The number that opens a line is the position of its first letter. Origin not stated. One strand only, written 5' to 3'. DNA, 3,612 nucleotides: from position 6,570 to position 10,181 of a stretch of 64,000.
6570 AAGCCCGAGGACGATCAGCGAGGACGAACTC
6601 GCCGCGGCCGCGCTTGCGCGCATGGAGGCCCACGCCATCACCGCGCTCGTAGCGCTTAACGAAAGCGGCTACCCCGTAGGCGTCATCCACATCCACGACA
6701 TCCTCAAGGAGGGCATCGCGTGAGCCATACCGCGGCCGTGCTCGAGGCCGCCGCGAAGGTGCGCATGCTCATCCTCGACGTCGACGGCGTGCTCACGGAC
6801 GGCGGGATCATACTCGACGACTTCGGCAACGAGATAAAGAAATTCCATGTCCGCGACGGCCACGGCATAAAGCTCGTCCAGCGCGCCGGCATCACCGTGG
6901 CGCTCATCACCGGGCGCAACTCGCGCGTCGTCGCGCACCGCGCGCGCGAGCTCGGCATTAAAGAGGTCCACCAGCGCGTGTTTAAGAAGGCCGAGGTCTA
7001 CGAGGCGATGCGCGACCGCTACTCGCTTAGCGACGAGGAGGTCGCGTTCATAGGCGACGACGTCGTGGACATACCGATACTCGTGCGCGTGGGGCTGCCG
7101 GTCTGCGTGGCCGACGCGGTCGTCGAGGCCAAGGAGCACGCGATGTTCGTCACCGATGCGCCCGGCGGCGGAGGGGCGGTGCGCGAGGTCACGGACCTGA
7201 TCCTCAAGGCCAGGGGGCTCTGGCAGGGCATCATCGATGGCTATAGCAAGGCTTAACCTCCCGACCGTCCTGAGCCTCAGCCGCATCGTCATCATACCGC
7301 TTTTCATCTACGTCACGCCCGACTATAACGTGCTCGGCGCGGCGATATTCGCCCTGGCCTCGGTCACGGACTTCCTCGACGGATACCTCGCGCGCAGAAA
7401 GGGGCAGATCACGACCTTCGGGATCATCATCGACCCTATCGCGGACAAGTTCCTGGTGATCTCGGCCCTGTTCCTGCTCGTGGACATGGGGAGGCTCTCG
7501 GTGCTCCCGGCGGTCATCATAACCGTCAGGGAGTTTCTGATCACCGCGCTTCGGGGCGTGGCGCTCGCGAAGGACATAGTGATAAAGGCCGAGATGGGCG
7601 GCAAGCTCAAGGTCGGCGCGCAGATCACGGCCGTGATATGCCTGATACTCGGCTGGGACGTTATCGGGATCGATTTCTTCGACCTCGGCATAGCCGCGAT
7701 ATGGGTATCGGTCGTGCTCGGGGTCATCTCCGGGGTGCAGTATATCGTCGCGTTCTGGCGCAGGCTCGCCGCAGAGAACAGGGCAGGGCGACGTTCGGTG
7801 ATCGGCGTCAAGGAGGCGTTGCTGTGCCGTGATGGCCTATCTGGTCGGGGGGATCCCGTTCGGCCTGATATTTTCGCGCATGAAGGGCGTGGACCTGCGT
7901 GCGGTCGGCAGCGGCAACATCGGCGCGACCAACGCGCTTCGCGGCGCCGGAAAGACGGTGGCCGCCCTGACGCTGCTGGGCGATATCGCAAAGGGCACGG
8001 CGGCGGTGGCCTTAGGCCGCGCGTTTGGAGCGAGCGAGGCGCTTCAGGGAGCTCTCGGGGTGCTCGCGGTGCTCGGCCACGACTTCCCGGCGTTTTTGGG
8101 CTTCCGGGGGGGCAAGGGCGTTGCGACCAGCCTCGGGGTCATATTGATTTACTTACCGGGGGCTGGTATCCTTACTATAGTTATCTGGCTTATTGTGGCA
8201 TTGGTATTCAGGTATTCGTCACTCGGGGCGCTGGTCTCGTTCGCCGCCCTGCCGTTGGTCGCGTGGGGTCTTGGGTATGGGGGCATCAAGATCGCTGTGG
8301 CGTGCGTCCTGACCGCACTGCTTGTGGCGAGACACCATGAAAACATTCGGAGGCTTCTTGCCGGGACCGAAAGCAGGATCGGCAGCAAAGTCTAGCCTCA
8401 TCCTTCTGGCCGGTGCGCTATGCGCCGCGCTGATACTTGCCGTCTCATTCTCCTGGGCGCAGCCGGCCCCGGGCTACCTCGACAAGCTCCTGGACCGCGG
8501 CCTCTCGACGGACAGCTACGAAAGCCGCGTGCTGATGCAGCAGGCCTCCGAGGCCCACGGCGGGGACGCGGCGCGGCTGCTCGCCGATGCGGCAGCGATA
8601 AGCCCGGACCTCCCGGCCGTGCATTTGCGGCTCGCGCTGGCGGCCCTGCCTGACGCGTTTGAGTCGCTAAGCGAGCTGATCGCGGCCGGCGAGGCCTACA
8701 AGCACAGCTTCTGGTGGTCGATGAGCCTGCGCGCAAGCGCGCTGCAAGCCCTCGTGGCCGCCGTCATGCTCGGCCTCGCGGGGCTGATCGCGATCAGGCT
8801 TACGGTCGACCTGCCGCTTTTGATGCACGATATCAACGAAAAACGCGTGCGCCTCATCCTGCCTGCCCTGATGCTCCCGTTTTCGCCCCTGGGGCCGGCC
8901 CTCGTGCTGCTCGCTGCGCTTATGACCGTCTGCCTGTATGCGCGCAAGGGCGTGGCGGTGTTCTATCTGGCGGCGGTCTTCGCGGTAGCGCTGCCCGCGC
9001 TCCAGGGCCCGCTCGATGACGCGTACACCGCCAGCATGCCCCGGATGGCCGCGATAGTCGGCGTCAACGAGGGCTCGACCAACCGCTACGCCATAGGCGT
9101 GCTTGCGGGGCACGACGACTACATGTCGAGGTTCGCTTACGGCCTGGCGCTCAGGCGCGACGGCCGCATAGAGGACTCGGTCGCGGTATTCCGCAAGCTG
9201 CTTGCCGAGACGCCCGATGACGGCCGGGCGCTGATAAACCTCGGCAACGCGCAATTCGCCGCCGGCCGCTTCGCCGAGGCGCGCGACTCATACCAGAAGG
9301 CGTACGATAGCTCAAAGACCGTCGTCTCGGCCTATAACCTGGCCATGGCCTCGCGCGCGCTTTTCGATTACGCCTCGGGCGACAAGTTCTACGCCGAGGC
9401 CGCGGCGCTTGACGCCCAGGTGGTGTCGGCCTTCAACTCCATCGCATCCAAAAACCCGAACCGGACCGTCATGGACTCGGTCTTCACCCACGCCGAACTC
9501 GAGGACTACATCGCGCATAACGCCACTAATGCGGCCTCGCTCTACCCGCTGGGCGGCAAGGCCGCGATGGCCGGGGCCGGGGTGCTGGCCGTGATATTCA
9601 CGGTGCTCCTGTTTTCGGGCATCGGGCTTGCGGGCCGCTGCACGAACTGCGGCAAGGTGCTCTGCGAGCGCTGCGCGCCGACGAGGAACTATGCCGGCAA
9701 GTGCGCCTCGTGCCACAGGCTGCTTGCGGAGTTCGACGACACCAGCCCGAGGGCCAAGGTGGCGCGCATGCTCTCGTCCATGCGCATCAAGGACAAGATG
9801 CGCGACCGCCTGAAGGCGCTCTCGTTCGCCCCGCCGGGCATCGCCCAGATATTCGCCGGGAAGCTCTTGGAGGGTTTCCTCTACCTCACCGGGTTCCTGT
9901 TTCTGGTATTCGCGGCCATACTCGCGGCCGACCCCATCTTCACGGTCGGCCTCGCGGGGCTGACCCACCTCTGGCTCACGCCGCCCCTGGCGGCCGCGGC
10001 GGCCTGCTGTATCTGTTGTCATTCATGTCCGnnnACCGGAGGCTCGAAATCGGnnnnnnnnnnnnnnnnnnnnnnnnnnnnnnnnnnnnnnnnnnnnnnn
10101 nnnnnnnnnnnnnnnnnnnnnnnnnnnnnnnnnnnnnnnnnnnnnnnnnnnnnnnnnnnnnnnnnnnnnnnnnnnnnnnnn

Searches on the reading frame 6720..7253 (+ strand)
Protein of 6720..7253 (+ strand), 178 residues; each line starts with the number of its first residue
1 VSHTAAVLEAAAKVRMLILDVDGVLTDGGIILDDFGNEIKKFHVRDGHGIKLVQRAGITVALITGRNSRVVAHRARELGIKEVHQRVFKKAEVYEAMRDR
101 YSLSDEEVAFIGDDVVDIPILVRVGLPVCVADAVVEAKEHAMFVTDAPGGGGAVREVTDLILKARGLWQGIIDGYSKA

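Call 25: search_protein_families(library=pfam, proteins=[window:6720-7253:+], max_evalue=0.001)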
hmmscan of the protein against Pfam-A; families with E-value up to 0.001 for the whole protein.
window:6720-7253:+ (178 aa): 4 families
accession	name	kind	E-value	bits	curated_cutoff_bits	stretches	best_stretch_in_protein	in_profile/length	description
PF08282.18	Hydrolase_3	-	2.6e-12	47.4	20.9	1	87-147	185-245/255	haloacid dehalogenase-like hydrolase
PF00702.32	Hydrolase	-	1.6e-10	42.1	26.4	1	51-125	108-191/191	haloacid dehalogenase-like hydrolase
PF13419.12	HAD_2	-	0.00039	21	23.8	1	52-123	90-170/178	Haloacid dehalogenase-like hydrolase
PF12710.13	HAD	-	0.0005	21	27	0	35-121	76-188/189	haloacid dehalogenase-like hydrolase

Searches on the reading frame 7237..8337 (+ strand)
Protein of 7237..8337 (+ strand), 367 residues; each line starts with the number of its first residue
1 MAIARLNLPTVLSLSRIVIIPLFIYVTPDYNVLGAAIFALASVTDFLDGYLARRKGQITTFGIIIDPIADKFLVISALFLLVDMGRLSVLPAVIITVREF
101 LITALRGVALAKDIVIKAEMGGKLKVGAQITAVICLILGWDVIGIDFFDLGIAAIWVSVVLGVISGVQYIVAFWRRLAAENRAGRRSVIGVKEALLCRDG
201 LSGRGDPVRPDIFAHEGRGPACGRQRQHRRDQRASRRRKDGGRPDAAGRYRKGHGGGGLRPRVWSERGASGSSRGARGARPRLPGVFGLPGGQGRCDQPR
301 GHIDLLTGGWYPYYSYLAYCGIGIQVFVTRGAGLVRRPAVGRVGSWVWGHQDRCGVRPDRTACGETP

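Call 25: search_protein_families(library=pfam, proteins=[window:7237-8337:+], max_evalue=0.001)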
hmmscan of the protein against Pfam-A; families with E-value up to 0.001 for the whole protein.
window:7237-8337:+ (367 aa): 1 family
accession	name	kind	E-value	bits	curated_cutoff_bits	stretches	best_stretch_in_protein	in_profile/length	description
PF01066.26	CDP-OH_P_transf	-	1.5e-34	120.1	22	1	6-163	1-151/152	CDP-alcohol phosphatidyltransferase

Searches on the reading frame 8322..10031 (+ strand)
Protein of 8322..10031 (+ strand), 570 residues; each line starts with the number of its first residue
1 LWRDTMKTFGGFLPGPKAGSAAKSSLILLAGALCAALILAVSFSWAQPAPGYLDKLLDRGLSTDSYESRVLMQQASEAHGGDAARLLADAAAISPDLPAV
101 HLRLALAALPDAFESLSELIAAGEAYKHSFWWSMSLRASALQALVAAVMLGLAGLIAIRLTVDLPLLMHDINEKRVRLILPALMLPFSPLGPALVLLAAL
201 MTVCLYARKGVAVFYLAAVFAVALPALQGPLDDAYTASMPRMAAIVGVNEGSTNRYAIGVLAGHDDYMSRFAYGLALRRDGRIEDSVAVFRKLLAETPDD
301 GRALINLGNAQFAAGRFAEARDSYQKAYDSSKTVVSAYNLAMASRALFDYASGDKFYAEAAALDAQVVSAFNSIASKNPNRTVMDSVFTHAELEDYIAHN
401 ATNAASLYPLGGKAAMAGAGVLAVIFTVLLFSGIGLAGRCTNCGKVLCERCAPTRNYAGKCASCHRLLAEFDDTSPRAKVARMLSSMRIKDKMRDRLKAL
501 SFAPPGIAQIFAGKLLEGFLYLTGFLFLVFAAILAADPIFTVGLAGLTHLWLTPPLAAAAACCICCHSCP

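Call 25: search_protein_families(library=pfam, proteins=[window:8322-10031:+], max_evalue=0.001)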
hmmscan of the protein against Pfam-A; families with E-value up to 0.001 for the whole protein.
window:8322-10031:+ (570 aa): 13 families
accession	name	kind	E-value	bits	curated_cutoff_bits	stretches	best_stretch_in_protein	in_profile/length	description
PF07719.23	TPR_2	-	5.5e-11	42.1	27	1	302-328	2-28/34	Tetratricopeptide repeat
PF13432.12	TPR_16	-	5.7e-10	39.9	32.7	1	274-330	4-60/65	Tetratricopeptide repeat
PF14559.12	TPR_19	-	1.7e-08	35.1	25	1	279-322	3-46/68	Tetratricopeptide repeat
PF13181.12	TPR_8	-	3.3e-07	30.4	25.7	0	302-330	2-30/34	Tetratricopeptide repeat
PF24575.1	TPR_Slam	-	1.1e-06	29.4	35.2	1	262-322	42-102/104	Surface lipoprotein assembly modifier, N-terminal TPR repeats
PF13424.12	TPR_12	-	2.5e-06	28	30.1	1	274-330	10-74/77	Tetratricopeptide repeat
PF13428.12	TPR_14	-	3.8e-06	27.5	23.5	0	271-309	5-43/44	Tetratricopeptide repeat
PF13414.12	TPR_11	-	6.4e-05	23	26.8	0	274-315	1-42/42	TPR repeat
PF00515.34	TPR_1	-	0.00016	21.7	27.8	1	302-327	2-27/34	Tetratricopeptide repeat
PF13374.12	TPR_10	-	0.00046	20.5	27.5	0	303-335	4-36/42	Tetratricopeptide repeat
PF13431.12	TPR_17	-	0.00047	20.7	24.4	0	290-321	2-33/34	Tetratricopeptide repeat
PF13176.12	TPR_7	-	0.00074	19.9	27.9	0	303-331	1-29/36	Tetratricopeptide repeat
PF13174.12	TPR_6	-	0.00094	20.1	26.3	0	303-327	2-26/33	Tetratricopeptide repeat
